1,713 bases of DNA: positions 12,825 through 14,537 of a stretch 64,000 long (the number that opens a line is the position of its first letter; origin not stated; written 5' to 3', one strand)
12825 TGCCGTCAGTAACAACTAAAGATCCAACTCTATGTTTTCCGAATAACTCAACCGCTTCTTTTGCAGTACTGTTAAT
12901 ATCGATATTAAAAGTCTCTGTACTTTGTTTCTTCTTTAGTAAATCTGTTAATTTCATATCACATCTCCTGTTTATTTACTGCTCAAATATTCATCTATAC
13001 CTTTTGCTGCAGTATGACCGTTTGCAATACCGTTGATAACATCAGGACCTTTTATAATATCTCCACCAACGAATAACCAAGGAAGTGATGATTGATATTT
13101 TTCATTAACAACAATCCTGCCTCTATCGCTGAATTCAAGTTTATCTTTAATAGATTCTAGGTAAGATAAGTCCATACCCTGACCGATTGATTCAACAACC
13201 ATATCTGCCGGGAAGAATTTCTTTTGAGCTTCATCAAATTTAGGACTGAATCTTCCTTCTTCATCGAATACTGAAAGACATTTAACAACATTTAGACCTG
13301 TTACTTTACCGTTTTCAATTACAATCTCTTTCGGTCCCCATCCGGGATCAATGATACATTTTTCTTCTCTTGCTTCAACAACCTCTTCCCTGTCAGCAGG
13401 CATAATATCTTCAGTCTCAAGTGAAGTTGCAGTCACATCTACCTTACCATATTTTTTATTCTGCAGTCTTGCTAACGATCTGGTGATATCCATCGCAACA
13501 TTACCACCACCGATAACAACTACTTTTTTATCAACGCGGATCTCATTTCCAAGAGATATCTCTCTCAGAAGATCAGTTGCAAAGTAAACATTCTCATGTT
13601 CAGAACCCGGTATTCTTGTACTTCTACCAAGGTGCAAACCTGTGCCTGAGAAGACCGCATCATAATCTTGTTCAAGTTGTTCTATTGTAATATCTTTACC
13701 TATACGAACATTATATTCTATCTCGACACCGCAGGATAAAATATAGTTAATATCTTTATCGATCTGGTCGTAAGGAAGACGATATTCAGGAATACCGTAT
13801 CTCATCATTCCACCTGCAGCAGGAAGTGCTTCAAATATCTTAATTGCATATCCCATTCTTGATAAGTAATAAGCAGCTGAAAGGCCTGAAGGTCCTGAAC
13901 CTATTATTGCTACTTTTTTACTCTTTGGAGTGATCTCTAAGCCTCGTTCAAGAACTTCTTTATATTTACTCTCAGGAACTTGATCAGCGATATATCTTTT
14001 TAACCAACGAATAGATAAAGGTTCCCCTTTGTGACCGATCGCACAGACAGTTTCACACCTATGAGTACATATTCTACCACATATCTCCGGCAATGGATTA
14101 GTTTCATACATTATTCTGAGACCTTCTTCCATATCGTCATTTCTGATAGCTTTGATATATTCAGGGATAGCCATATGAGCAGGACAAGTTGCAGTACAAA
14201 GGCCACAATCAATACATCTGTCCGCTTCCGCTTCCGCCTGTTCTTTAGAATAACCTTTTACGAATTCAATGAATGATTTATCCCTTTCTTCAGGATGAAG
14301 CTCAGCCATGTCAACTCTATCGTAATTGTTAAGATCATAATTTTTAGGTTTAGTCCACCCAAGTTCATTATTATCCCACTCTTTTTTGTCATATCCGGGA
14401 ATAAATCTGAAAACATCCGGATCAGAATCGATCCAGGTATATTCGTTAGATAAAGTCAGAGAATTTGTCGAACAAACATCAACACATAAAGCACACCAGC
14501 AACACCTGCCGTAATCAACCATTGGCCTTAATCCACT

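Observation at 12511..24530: Bacterial Mrp-Mbx/MBS-type membrane oxidoreductase operon that fits neither complex I nor a standard hydrogenase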

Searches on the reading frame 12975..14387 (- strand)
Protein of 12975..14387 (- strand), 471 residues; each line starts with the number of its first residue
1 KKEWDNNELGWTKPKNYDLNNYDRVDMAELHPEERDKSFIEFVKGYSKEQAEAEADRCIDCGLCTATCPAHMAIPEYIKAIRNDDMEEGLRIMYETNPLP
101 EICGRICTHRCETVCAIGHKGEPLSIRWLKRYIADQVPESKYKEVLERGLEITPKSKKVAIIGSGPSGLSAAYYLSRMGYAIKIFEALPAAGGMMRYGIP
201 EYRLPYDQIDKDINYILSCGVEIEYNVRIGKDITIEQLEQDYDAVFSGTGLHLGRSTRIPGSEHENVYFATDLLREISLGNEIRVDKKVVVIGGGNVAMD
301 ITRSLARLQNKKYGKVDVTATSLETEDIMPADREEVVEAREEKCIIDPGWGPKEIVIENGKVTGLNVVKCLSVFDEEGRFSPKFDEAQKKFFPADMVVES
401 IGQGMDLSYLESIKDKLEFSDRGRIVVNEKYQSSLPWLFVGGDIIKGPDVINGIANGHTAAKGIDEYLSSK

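Call 24: search_solved_structures(query=window:12975-14387:-, max_evalue=1e-40, show_alignments=4)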
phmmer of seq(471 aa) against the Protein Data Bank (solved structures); distinct sequences matched with E-value up to 1e-40: 9.
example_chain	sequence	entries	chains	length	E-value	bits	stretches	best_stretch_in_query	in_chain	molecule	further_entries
5jca_L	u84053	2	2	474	3.3e-78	266.7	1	23-470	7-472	NADH-dependent Ferredoxin:NADP Oxidoreductase (NfnI) subunit alpha | NADH-dependent Ferredoxin:NADP Oxidoreductase subunit alpha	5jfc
9n5u_A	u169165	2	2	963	8.8e-78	265.2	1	56-471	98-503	NfnA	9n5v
9bov_A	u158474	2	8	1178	3.5e-77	263.3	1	60-470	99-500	Molybdopterin oxidoreductase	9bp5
4ylf_B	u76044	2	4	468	3.8e-77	263.1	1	25-469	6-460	Dihydropyrimidine dehydrogenase subunit A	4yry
5vj7_A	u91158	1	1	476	3e-75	256.9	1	23-471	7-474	Oxidoreductase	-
8oh5_C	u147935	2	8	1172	3.4e-73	250.1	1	57-469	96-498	Formate dehydrogenase-O, major subunit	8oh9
6s6s_G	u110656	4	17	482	8.1e-51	176.3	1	33-470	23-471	Glutamate synthase [NADPH] small chain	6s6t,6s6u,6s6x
2vdc_G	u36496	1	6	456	1.4e-49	172.2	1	38-470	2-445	GLUTAMATE SYNTHASE [NADPH] SMALL CHAIN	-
7mfm_I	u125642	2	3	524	1.2e-44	156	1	24-469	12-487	Glutamate synthase (NADPH) small chain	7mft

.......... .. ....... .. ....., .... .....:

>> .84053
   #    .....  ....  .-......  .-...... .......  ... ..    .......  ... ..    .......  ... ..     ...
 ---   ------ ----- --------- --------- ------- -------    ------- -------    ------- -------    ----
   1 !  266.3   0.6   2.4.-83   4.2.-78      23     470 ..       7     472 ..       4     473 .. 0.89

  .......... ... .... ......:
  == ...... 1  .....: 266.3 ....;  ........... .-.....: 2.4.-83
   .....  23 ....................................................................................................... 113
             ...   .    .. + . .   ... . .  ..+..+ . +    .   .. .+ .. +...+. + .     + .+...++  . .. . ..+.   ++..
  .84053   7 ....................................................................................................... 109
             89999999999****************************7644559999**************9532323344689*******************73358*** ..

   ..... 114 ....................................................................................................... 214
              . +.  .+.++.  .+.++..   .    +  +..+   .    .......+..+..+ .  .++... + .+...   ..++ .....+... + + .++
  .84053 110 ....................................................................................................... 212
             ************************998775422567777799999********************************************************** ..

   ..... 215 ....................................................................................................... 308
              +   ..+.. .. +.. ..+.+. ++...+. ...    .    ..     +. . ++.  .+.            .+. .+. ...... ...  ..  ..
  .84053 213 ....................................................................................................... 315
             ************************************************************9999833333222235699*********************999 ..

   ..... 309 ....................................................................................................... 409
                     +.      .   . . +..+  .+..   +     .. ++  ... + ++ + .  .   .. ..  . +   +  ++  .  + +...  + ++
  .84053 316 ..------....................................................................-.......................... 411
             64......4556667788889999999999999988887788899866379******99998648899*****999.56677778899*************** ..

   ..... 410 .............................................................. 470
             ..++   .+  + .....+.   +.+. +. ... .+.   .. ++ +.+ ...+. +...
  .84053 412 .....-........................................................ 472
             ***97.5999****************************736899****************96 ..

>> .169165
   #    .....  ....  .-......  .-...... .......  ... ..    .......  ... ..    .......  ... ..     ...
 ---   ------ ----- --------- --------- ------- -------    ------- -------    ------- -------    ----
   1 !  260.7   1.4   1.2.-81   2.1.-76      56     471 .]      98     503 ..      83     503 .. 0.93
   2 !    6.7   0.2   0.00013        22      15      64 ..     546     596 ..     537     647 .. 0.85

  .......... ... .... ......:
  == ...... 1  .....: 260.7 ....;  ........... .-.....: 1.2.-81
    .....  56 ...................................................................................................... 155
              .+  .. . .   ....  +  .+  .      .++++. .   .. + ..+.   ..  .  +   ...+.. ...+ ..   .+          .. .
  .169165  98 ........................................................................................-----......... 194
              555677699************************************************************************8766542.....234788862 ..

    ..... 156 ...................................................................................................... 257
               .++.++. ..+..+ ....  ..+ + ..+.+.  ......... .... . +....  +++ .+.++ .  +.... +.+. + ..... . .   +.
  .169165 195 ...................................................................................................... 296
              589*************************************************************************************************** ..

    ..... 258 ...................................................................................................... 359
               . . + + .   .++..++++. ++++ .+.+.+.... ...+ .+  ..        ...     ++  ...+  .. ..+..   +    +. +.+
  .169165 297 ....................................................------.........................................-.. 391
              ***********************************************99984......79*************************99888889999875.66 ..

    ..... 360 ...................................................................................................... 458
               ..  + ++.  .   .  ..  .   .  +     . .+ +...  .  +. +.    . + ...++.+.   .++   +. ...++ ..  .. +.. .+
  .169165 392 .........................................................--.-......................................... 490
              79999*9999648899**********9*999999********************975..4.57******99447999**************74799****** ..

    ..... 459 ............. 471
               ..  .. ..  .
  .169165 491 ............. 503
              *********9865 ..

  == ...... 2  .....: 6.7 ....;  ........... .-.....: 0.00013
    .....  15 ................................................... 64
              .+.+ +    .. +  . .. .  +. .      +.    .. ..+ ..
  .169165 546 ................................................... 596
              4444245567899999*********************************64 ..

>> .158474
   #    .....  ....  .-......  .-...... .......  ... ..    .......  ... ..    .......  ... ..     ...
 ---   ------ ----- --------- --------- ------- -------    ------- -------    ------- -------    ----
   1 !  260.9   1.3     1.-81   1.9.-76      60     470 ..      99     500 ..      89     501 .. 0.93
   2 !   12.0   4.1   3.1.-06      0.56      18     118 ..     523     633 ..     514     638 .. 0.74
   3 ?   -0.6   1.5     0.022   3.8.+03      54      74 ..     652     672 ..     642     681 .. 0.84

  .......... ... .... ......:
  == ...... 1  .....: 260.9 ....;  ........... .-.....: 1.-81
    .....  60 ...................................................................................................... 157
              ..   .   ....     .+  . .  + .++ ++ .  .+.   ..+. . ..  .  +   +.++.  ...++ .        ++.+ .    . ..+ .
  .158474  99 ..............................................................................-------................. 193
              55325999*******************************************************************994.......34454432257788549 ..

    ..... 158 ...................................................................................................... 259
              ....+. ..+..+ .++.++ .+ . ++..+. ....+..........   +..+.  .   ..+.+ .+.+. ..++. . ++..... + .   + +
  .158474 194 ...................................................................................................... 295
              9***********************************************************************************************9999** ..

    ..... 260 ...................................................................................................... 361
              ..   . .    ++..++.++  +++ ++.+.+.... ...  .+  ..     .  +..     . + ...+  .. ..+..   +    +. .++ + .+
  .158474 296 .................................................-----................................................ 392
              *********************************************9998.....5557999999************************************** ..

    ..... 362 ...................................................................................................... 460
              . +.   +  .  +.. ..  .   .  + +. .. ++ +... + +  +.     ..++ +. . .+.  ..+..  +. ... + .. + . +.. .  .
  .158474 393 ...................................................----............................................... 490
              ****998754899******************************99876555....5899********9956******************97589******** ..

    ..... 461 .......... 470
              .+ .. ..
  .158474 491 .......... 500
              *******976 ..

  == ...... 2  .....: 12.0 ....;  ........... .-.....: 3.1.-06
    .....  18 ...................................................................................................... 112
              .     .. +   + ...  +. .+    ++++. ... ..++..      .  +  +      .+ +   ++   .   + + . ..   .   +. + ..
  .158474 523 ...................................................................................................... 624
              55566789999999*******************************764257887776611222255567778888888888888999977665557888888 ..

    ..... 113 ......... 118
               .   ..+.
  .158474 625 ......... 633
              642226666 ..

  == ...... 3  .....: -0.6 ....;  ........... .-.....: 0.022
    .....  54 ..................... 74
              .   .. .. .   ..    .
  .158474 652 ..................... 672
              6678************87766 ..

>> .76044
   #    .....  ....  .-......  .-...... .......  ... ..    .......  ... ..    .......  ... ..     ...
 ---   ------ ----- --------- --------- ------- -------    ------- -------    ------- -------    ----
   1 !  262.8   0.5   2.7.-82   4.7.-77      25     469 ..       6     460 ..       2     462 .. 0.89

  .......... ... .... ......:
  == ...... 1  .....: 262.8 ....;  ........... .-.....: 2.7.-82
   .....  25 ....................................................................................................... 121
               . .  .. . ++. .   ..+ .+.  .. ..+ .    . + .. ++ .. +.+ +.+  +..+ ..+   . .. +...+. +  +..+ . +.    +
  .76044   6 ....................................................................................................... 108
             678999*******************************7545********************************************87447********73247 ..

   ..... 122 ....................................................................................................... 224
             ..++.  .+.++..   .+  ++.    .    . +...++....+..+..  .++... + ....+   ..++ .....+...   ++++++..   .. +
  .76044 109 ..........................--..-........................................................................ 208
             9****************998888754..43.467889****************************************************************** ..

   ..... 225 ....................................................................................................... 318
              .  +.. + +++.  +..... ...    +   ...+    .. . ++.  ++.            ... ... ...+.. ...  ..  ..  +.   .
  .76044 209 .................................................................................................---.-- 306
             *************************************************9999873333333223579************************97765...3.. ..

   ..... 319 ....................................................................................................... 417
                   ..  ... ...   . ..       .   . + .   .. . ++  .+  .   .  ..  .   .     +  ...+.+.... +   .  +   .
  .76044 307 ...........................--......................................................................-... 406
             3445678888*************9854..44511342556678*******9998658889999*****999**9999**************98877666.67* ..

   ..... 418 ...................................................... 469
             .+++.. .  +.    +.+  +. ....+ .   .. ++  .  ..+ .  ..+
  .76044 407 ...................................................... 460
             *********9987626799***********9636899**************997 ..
